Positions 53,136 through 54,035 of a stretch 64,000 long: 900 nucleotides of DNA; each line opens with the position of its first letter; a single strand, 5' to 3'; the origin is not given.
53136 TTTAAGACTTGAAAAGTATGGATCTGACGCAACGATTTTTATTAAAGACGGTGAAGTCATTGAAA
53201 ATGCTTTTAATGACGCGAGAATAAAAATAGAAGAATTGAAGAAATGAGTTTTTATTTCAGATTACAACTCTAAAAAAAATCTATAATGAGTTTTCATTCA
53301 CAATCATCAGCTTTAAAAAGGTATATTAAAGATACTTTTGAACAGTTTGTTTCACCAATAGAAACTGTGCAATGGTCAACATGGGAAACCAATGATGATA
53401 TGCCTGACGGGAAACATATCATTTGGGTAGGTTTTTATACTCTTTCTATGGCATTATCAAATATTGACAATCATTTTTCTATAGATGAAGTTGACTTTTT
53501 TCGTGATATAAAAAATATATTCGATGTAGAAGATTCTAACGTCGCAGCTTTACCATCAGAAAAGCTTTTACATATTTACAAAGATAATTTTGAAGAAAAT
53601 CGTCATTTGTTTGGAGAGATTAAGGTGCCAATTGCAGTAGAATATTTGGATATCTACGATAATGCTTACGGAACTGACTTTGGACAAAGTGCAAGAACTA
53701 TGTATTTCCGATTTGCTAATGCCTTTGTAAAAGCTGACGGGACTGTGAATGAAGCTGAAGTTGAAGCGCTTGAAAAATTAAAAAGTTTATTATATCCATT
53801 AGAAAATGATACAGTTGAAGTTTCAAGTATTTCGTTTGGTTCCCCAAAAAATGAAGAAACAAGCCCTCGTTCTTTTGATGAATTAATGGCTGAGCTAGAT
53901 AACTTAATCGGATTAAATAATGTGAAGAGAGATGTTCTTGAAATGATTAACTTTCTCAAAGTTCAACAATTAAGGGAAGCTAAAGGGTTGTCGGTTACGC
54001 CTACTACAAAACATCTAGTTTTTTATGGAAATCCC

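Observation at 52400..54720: Very AT-rich two-gene cassette: secreted protein plus AAA+ (CbbX/SpoVK-type) ATPase with a possible TerB-like N-domain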

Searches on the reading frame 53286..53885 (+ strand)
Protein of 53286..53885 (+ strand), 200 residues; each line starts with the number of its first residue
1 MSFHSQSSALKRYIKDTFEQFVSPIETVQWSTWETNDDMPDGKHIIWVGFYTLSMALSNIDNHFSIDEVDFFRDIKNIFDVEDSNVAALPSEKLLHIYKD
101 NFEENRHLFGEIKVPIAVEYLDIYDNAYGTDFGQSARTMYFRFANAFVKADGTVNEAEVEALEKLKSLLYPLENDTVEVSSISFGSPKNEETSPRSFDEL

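Call 10: find_homologous_proteins(query=window:53286-53885:+, max_evalue=0.001)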
Query window:53286-53885:+ (200 aa): 4 proteins with E <= 0.001 among 105 candidates.
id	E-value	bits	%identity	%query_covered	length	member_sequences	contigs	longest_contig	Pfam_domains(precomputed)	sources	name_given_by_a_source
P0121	2.1e-60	222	54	100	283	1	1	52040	-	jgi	jgi:hypothetical protein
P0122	6.0e-42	162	61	58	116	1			-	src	-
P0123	3.8e-41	159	69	52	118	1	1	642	-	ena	-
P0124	2.3e-10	59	44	41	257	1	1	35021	PF00004.36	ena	-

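Call 21: find_encoding_contigs(protein=P0121, flank=8000, max_places=4)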
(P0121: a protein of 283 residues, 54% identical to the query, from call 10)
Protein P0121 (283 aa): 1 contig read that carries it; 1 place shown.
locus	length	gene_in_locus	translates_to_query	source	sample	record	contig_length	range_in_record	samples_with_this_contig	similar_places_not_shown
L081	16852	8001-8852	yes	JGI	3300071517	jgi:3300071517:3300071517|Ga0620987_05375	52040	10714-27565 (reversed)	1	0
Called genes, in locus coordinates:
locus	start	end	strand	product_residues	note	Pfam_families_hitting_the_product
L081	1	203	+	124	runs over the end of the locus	-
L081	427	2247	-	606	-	PF00270:DEAD, PF04851:ResIII, PF00271:Helicase_C, PF25399:DeaD_dimer, PF03880:DbpA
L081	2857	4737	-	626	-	PF17899:Peptidase_M61_N, PF05299:Peptidase_M61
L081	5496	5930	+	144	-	-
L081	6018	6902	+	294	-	PF08239:SH3_3 (faint)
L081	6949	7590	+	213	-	-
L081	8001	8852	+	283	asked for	-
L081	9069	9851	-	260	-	-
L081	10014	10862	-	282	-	PF13354:Beta-lactamase2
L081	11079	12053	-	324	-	PF00348:polyprenyl_synt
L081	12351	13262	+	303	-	PF01734:Patatin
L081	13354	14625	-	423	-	PF04116:FA_hydroxylase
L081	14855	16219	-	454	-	-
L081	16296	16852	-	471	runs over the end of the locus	PF01384:PHO4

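Call 23: find_encoding_contigs(protein=P0124, flank=8000, max_places=3)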
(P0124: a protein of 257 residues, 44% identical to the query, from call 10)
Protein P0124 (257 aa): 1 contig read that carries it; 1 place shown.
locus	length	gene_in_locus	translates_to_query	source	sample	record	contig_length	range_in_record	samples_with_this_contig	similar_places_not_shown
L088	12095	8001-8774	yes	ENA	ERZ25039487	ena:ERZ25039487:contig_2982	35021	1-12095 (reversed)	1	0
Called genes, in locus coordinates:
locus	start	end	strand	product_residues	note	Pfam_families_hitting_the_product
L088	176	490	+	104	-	-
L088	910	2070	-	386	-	PF13884:Peptidase_S74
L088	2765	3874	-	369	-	PF00487:FA_desaturase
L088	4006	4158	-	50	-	-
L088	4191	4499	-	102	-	PF07878:RHH_5 (faint)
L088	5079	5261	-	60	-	-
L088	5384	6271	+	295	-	PF03372:Exo_endo_phos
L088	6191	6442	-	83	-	-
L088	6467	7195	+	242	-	-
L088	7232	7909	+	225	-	-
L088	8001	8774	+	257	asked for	PF00004:AAA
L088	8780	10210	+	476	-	PF13401:AAA_22 (faint), PF17866:AAA_lid_6, PF00004:AAA, PF17866:AAA_lid_6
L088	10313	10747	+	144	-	-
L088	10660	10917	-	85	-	PF07883:Cupin_2 (weak)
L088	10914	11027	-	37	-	-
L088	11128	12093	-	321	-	?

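Call 29: search_protein_representatives(protein=window:53286-53885:+)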
Query: 200 residues. Proteins with E-value up to 0.001 (for the whole library): 110; up to 1e-10: 47; up to 1e-30: 6. The best 110 are listed.
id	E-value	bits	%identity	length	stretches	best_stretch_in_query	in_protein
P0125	2.7e-46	174.1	33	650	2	4-172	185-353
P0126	6.6e-40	153.3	42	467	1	1-185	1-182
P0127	8.9e-39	149.6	32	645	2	2-187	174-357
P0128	1.6e-37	145.5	47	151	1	1-154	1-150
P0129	1.0e-32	129.8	36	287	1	1-184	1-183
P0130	3.7e-31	124.7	27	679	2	3-177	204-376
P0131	4.5e-29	117.9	48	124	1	1-113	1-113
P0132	2.8e-26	108.8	34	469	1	1-173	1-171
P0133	7.3e-26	107.5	36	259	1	3-170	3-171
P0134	5.7e-25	104.5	33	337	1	1-191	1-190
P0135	3.1e-24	102.2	29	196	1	1-178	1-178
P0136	2.8e-23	99.0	27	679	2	2-169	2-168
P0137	2.3e-22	96.1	24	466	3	6-179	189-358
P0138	3.3e-22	95.5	39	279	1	3-172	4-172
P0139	2.1e-20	89.6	28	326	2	5-196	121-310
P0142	2.9e-19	85.9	34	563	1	3-180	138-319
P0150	4.9e-17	78.7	33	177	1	3-173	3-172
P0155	1.6e-15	73.7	28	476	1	10-188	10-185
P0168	5.3e-12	62.2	32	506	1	4-199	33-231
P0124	7.3e-11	58.5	48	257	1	116-188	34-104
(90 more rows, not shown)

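Call 34: search_solved_structures(query=A2, max_evalue=10, show_alignments=3)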
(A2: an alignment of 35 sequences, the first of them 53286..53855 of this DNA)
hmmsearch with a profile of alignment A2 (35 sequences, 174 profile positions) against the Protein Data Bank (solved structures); distinct sequences matched with E-value up to 10: 17.
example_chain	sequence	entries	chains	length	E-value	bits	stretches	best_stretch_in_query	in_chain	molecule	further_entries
9s1t_A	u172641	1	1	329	0.025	18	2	5-111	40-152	De novo designed helical barrel - 6H5L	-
2osz_A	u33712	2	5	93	0.05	17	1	11-71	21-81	Nucleoporin p58/p45 | Nucleoporin Nup58/Nup45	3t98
4jo9_B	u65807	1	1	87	0.055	16.8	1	11-68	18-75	Nucleoporin p58/p45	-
4jo7_E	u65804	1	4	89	0.055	16.8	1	11-69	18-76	Nucleoporin p58/p45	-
4jq5_A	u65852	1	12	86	0.055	16.8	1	11-68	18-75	Nucleoporin p58/p45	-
7tdr_A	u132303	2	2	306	0.084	16.2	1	8-101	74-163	34k2 salivary protein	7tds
7mwq_B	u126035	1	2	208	0.29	14.5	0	126-149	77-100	LHD29B53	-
6tcv_B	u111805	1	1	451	0.38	14.1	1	72-132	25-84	Endo-beta-N-acetylglucosaminidase F1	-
3poh_A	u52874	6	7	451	0.38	14.1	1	72-132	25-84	Endo-beta-N-acetylglucosaminidase F1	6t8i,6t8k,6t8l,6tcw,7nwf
9wiz_A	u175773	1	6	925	0.43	13.9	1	77-126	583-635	Non-lysosomal glucosylceramidase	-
9uve_B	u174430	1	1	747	0.71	13.2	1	54-110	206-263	Protein transport protein Sec24A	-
9ozj_C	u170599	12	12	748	0.72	13.2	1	54-110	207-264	Protein transport protein Sec24A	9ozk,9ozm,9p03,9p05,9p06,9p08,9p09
3egd_B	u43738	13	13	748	0.72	13.2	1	54-110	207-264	Protein transport protein Sec24A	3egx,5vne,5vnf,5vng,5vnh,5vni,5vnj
8hr0_B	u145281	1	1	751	0.72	13.2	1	54-110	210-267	Protein transport protein Sec24A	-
2nup_B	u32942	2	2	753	0.72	13.2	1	54-110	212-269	Protein transport protein Sec24A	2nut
2h5n_A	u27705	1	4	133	0.79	13.1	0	139-160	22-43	Hypothetical protein PG_1108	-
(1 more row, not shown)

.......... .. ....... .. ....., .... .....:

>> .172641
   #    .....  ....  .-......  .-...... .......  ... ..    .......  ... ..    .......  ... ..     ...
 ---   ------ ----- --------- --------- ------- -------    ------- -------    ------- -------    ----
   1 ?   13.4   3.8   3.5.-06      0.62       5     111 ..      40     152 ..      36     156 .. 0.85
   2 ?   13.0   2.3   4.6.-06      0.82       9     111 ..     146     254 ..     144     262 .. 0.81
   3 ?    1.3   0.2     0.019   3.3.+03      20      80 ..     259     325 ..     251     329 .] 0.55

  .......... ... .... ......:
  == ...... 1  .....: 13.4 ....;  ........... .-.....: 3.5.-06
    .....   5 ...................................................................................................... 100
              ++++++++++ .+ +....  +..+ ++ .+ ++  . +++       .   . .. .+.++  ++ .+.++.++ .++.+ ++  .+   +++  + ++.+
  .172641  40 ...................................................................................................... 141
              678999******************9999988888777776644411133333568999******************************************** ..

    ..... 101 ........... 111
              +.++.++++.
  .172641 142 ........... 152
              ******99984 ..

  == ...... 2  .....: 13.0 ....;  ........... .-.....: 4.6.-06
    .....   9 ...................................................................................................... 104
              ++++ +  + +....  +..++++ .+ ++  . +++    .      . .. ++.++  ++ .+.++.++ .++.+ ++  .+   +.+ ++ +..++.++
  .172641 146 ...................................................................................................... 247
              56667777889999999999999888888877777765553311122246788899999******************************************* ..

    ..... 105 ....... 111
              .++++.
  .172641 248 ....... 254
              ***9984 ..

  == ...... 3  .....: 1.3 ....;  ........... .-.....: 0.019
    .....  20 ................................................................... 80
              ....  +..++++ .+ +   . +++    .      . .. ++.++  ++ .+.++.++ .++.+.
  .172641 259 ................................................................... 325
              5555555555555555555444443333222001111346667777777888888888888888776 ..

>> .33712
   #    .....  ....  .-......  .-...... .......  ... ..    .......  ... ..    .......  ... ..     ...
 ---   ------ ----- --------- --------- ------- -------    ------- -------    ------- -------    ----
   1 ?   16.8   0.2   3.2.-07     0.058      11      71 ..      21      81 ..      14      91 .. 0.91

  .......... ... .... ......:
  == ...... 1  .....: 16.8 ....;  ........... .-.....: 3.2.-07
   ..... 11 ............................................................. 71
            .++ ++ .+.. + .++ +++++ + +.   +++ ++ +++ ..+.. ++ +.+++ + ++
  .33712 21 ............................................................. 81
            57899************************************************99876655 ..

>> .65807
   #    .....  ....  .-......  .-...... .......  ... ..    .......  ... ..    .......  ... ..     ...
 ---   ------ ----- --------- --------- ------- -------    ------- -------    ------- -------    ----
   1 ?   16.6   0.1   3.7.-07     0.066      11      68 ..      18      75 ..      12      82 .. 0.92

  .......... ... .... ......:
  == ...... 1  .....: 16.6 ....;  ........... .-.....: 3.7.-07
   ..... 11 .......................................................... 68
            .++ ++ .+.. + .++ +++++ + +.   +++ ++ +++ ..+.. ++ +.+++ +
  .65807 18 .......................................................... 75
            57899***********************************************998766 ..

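Call 36: search_protein_families(library=pfam, alignment_id=A2, max_evalue=1)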
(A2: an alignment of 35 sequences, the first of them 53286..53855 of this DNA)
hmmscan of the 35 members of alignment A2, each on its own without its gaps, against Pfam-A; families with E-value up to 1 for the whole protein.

A. member 1, window:53286-53855:+ (190 aa): 2 families
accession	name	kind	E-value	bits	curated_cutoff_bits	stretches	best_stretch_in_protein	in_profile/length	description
PF05099.18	TerB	-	0.021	15.6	24.4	0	146-170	83-107/118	Tellurite resistance protein TerB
PF13708.11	DUF4942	-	0.065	13.3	25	1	5-84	57-123/190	Domain of unknown function (DUF4942)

B. families by the number of members that match (of 35 scanned): 25 families
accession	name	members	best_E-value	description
PF05099.18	TerB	24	2.6e-07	Tellurite resistance protein TerB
PF04391.17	DUF533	6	0.022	Protein of unknown function (DUF533)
PF06819.16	Arc_PepC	1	0.0094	Archaeal Peptidase A24 C-terminal Domain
PF01323.26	DSBA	1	0.013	DSBA-like thioredoxin domain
PF16236.10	DUF4895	1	0.026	Domain of unknown function (DUF4895)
PF09917.15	DUF2147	1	0.061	Uncharacterized protein conserved in bacteria (DUF2147)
PF13708.11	DUF4942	1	0.065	Domain of unknown function (DUF4942)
PF20040.4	DUF6442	1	0.072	Family of unknown function (DUF6442)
PF18922.5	DUF5672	1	0.08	Protein of unknown function (DUF5672)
PF25789.1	TPR_NAA35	1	0.088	NAA35-like, TPR repeats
PF21078.2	GDH_HM3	1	0.09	Glutamate dehydrogenase, helical motif 3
PF18636.7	Sld7_N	1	0.1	Mitochondrial morphogenesis protein SLD7 N-terminal domain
PF20465.4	MmeI_hel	1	0.11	MmeI, helicase spacer domain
PF24102.1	FLAD1_M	1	0.11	FAD synthase, middle domain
PF09239.17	Topo-VIb_trans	1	0.12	Topoisomerase VI B subunit, transducer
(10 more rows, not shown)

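Call 37: find_homologous_proteins(query=A2, max_evalue=0.001)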
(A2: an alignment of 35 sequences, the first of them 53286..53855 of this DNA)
Query A2 (35 sequences) (190 aa, profile of the alignment): 7 proteins with E <= 0.001 among 3638 candidates.
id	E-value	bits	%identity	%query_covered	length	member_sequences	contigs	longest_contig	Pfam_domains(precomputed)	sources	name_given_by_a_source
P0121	8.8e-52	194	59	92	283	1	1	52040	-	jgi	jgi:hypothetical protein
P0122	4.3e-27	113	61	61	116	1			-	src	-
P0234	6.6e-27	113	25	87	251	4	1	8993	-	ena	-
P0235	6.7e-26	109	26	87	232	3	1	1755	-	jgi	jgi:hypothetical protein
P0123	4.1e-23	100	69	54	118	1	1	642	-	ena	-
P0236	1.5e-15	76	33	31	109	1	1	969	-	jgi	jgi:hypothetical protein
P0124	3.0e-15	75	44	43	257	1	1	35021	PF00004.36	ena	-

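Call 40: find_related_loci(query=A3, collection=metagenome_contigs, flank=8000)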
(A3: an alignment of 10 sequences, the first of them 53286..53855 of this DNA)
Query A3 (190 aa) in metagenome_contigs; peptide patterns used: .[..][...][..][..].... (x = any residue, [..] = any of these).
155 stretches matched a pattern; 14 encode a relative of the query (tblastn E <= 1e-3); 14 distinct loci.
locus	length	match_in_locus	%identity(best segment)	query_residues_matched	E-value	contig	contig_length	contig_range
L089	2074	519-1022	42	1-170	4e-36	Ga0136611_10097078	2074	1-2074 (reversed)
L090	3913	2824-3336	38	4-174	2e-34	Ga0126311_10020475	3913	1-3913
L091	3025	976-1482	33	1-170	2e-33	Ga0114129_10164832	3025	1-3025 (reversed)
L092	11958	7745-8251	33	1-170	3e-33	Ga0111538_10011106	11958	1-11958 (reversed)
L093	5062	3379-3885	37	1-170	9e-33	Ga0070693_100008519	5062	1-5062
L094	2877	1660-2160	34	1-170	1e-27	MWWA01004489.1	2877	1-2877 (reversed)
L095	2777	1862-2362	35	1-170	2e-27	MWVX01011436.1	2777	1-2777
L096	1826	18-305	45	89-183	6e-22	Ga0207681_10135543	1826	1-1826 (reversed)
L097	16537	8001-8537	37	4-183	1e-33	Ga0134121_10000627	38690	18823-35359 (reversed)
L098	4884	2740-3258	33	4-178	2e-21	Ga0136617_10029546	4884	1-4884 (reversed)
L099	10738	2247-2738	29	4-170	7e-20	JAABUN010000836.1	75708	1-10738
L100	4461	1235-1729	24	10-170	2e-12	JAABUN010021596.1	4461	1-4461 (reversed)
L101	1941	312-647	29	62-171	8e-11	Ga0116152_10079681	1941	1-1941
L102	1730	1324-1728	24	14-144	6e-8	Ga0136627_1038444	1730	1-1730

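Call 48: predict_structure(alignment_id=A2)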
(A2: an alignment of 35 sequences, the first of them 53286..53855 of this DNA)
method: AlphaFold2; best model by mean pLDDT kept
length: 190 residues; sequences in the alignment: 35
mean_pLDDT: 92.6   pTM: 0.85
mean pLDDT of the five models: 92.6, 92.0, 91.8, 91.7, 90.9
residues with pLDDT >= 90: 161; 70-90: 17; 50-70: 12; < 50: 0
segments of 3 or more residues with pLDDT < 50: none
pLDDT, mean of each block of 10 residues (from residue 1): 92 97 98 96 98 96 94 95 77 96 94 98 98 98 98 96 98 69 71
secondary structure, 60 per line:
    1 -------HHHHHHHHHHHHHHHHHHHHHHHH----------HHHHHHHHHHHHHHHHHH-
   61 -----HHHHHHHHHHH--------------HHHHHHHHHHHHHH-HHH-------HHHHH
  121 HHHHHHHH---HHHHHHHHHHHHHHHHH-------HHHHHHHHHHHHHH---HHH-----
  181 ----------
elements in order: H8-31 H42-59 H66-76 H91-104 H116-128 H132-148 H156-169

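Call 53: fold_search(model_id=the predicted structure, library=pdb)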
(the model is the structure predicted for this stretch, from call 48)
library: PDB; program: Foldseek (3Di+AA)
matches with E <= 10: 131; with E <= 0.001: 0
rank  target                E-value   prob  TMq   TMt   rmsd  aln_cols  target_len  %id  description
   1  6jx6_C                9.3e-01  0.12  0.19  0.23  15.8       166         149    8  Tetrameric form of Smac (released 2019-12-04)
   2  9rbz_A                1.1e+00  0.08  0.18  0.17  16.9       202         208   13  DvhD, HD-GYP domain, c-di-GMP-bound (released 2026-03-04)
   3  8f5v_A                1.3e+00  0.12  0.18  0.20  14.8       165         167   10  Crystal structure of Mycobacterium tuberculosis Mycothiol S-transferase enzyme in complex with mycothiol and Zn2+ (released 2023-04-05)
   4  9rku_A1               1.5e+00  0.07  0.19  0.11  17.2       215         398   12  Agrobacterium phage 7-7-1 baseplate (released 2025-12-10)
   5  8eq8_A                1.6e+00  0.07  0.17  0.16  16.1       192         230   14  The crystal structure of 14-3-3 Beta containing 3-nitrotyrosine at position Y130 (released 2023-01-25)
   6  4tx5_A                1.7e+00  0.09  0.20  0.22  16.6       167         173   10  Crystal structure of Smac-DIABLO (in space group P65) (released 2015-07-15)
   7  9bj6_D                1.9e+00  0.06  0.17  0.20  17.7       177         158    8  Crystal structure of the HEPN family member AbiV, an RNase in a two-component antiphage system in Lactococcus lactis (released 2025-08-13)
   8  8e2i_E                1.9e+00  0.08  0.19  0.20  15.6       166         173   10  Cryo-EM structure of BIRC6/Smac (released 2023-02-15)
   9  6wgu                  1.9e+00  0.08  0.18  0.20  14.1       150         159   17  Mycobacterium tuberculosis pduO-type ATP:cobalamin adenosyltransferase (released 2021-01-20)
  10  8vig                  1.9e+00  0.08  0.19  0.10  15.9       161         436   14  EgtB-IV from Geminocystis sp. isolate SKYG4, an ergothioneine-biosynthetic type IV sulfoxide synthase in complex with he (released 2024-08-07)
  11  2g2d                  1.9e+00  0.07  0.18  0.20  13.8       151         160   17  Crystal structure of a putative pduO-type ATP:cobalamin adenosyltransferase from Mycobacterium tuberculosis (released 2006-03-28)
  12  5hxc                  1.9e+00  0.06  0.18  0.13  19.1       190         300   13  Structural mechanisms of extracellular ion exchange and induced binding-site occlusion in the sodium-calcium exchanger N (released 2016-05-11)
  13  6jx6_A                2.4e+00  0.08  0.20  0.24  15.0       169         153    9  Tetrameric form of Smac (released 2019-12-04)
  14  4tx5_B                2.4e+00  0.07  0.20  0.22  19.0       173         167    9  Crystal structure of Smac-DIABLO (in space group P65) (released 2015-07-15)
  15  9bj7_W                2.4e+00  0.07  0.21  0.23  14.4       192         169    6  Crystal structure of the N-terminal truncated AbiV (residues 24-201) (released 2025-08-13)
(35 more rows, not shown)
